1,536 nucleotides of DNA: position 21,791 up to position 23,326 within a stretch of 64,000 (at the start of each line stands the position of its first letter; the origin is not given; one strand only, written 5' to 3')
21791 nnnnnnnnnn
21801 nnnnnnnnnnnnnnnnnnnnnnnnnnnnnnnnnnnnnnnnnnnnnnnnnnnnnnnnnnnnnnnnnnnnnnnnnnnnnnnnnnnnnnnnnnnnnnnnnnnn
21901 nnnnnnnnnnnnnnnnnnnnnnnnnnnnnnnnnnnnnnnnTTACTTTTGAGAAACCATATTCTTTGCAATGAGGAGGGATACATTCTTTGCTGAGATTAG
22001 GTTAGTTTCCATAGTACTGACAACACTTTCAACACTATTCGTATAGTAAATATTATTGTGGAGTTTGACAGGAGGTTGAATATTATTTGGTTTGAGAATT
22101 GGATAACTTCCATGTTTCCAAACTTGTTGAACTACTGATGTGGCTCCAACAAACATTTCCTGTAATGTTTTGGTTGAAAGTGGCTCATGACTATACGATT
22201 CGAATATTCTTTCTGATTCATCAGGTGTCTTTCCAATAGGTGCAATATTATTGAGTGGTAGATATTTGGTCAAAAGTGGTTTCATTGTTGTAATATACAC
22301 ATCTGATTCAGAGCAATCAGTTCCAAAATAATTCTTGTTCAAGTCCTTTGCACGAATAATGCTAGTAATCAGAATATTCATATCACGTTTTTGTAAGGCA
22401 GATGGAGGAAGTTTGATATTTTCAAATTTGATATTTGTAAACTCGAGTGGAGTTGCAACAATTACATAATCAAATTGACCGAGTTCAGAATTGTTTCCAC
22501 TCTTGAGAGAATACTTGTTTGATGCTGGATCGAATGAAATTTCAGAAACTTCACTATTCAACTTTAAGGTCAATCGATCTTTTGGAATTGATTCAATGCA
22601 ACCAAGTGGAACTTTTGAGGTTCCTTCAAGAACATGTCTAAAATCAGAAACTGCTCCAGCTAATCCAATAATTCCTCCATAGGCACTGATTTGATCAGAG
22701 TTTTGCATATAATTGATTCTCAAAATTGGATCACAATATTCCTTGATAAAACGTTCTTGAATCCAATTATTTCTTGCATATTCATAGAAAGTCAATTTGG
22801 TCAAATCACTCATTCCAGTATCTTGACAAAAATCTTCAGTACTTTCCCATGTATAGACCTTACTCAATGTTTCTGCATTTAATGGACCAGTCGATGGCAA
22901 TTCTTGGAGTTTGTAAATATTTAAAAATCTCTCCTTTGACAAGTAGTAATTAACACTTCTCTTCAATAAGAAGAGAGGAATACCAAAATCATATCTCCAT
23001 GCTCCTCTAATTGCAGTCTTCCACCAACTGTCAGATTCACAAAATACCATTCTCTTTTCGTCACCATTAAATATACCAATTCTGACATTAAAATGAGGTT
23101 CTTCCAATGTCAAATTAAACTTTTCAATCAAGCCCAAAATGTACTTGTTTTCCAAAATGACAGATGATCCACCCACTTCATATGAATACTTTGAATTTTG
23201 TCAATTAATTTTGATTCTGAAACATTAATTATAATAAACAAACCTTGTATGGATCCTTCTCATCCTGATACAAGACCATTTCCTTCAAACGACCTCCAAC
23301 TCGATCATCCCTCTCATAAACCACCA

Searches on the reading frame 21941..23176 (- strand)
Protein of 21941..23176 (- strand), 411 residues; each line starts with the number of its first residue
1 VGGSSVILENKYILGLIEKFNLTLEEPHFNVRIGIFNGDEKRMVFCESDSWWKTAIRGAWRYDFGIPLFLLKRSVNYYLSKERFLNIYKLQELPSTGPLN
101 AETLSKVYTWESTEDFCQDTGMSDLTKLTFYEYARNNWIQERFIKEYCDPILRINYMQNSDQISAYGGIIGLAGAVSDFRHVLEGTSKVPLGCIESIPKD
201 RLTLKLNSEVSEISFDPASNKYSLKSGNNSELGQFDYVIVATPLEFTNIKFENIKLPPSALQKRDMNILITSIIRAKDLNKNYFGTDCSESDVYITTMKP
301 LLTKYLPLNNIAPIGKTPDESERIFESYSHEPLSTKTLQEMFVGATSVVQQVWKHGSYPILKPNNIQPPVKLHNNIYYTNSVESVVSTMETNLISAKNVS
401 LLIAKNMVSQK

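Call 48: search_protein_families(library=pfam, proteins=[window:21941-23176:-], max_evalue=0.001)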
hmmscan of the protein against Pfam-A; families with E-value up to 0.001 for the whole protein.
window:21941-23176:- (411 aa): 2 families
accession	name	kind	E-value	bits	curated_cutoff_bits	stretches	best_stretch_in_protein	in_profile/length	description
PF07156.20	Prenylcys_lyase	-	2.3e-52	178.7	27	1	47-410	3-357/363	Prenylcysteine lyase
PF01593.30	Amino_oxidase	-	9.3e-07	28.9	19.8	1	147-262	165-274/443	Flavin containing amine oxidoreductase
